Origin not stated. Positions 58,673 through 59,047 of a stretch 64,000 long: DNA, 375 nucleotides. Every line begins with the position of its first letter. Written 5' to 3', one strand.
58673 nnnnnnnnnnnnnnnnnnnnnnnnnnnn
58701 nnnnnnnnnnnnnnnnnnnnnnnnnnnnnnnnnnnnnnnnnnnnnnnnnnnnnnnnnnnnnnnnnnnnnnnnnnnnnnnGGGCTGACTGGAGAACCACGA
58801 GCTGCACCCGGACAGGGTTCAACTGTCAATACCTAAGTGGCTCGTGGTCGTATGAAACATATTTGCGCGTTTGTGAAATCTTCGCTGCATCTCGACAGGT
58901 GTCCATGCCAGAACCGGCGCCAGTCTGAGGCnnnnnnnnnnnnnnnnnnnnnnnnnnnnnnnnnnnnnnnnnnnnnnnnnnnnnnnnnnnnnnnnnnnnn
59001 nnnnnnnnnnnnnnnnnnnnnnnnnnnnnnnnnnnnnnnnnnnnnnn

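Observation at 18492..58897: Recurrent terminal-inverted-repeat family delimiting accessory modules without any transposase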

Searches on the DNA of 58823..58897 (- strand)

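Call 22: search_dna_similar(query=window:58823-58897:-, collection=plasmids, mode=distant, max_evalue=1, max_rows=60)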
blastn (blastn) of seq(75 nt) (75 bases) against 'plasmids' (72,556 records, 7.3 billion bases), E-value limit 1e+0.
Records with a match: 14; places in all: 27; records where one place covers at least 80% of the query: 0.
Best place of each record, by identity: >=99% 9; 90-95% 3; 80-90% 2.
By first word of the organism name: Rhodococcus 6; Micrococcus 5; Nocardioides 2; Gordonia 1.
By predicted mobility (MOB-suite, as given by PLSDB): non-mobilizable 6; conjugative 6; mobilizable 2.
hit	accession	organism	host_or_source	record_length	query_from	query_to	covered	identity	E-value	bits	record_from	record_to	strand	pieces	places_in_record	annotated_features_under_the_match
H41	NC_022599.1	Micrococcus sp. V7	-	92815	1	48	64%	100.0%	1e-15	88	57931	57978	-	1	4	none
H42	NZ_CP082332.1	Micrococcus luteus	indoor air LB agar isolate,indoor air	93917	1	49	65%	93.9%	7e-12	76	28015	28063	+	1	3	none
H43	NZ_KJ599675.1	Micrococcus sp. A7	-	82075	1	48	64%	91.7%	3e-10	70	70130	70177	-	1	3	none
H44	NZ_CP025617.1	Micrococcus luteus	whole organism,air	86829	1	48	64%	89.6%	1e-8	65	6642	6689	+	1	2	none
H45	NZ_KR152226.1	Micrococcus sp. MG-2010-D12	cell culture,saline lake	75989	1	48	64%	89.6%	1e-8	65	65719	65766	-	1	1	none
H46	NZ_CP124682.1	Nocardioides sp. QY071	pure culture,livestock manure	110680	1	33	44%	90.9%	4e-2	44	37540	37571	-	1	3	none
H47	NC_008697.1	Nocardioides sp. JS614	-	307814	1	21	28%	100.0%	5e-1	39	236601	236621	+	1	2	none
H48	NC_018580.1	Gordonia sp. KTR9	-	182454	1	21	28%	100.0%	5e-1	39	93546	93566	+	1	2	none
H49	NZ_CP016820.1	Rhodococcus sp. p52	oil-polluted soil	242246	1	21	28%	100.0%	5e-1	39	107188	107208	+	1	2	none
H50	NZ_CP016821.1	Rhodococcus sp. p52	oil-polluted soil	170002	1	21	28%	100.0%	5e-1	39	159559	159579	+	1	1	none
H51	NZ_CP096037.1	Rhodococcus pyridinivorans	cell culture,soil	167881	1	21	28%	100.0%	5e-1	39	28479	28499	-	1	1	none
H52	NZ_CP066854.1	Rhodococcus pyridinivorans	WHOLE ORGANISM,activated sludge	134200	1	21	28%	100.0%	5e-1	39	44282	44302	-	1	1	none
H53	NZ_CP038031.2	Rhodococcus ruber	cell culture,Chilean kraft-pulp mill ...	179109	1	21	28%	100.0%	5e-1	39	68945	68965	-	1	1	none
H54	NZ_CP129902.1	Rhodococcus ruber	soil,bacterial genome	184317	1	21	28%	100.0%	5e-1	39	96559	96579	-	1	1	none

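Call 31: get_annotated_region(hit=H48, flank=20000)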
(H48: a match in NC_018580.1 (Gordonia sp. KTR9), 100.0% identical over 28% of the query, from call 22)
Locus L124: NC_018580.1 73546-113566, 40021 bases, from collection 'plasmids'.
description: Gordonia sp. KTR9 plasmid pGKT2, complete sequence
organism: Gordonia sp. KTR9 (NCBI taxid 337191)
taxonomy: Bacteria; Actinomycetota; Actinomycetes; Mycobacteriales; Gordoniaceae; Gordonia; Gordonia sp. KTR9
host: -; source: -; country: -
typing (MOB-suite, as given by PLSDB): mobilizable; replicon rep_cluster_394; relaxase MOBP
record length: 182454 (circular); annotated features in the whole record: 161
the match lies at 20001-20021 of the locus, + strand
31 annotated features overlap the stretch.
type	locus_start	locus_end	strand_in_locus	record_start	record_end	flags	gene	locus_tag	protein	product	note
CDS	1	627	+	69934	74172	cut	-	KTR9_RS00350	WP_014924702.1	type IV secretory system conjugative DNA transfer family protein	-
CDS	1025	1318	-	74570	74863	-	-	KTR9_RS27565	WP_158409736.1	hypothetical protein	-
CDS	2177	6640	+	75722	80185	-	-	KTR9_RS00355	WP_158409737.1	hypothetical protein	-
CDS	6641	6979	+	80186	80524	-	-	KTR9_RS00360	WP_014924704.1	hypothetical protein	-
CDS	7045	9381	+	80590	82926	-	-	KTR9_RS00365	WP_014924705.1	hypothetical protein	-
CDS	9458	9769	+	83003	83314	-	-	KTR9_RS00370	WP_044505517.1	hypothetical protein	-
CDS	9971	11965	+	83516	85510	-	-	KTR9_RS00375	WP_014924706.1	cutinase family protein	-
CDS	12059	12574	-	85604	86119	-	-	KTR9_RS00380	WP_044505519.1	single-stranded DNA-binding protein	-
CDS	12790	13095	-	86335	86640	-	-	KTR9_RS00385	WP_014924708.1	hypothetical protein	-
CDS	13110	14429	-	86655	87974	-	-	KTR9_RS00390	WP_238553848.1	replication-associated recombination protein A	GO:0006260 - DNA replication [Evidence IEA]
CDS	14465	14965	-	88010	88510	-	-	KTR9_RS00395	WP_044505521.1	hypothetical protein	-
CDS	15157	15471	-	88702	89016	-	-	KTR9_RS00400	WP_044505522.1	hypothetical protein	-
CDS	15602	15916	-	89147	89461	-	-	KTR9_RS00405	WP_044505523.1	hypothetical protein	-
CDS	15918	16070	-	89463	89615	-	-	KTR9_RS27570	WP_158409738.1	hypothetical protein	-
CDS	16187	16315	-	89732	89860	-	-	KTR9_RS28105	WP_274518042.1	hypothetical protein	-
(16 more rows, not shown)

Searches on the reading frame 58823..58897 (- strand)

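Call 37: search_protein_families(library=pfam, proteins=[L124:25511-26482:+, L124:27334-28044:+, L124:29032-29766:+, L124:20264-21082:-])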
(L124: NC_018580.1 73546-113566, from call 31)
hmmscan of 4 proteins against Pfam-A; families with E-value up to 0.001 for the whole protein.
L124:25511-26482:+ (323 aa): 2 families
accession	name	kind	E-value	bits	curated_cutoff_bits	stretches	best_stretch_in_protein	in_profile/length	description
PF05621.17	TniB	-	1.2e-15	57.9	22.4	1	21-218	10-186/189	Bacterial TniB protein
PF13401.12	AAA_22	-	4.7e-07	30.6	27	1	49-195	5-124/130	AAA domain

L124:27334-28044:+ (236 aa): 0 families

L124:29032-29766:+ (244 aa): 0 families

L124:20264-21082:- (272 aa): 0 families

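Call 48: search_protein_families(library=pfam, proteins=[L124:26479-28044:+, L124:28108-29766:+, L124:21321-21983:+], max_evalue=0.1)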
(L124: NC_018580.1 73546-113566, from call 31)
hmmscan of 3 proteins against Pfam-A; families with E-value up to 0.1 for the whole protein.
L124:26479-28044:+ (521 aa): 1 family
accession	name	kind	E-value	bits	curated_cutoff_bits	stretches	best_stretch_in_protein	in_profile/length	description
PF06527.16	TniQ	-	4e-07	31.2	27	1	22-129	1-135/142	TniQ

L124:28108-29766:+ (552 aa): 1 family
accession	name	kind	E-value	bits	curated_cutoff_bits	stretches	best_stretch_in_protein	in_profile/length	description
PF06527.16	TniQ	-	5e-19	69.8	27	1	3-146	1-142/142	TniQ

L124:21321-21983:+ (220 aa): 0 families
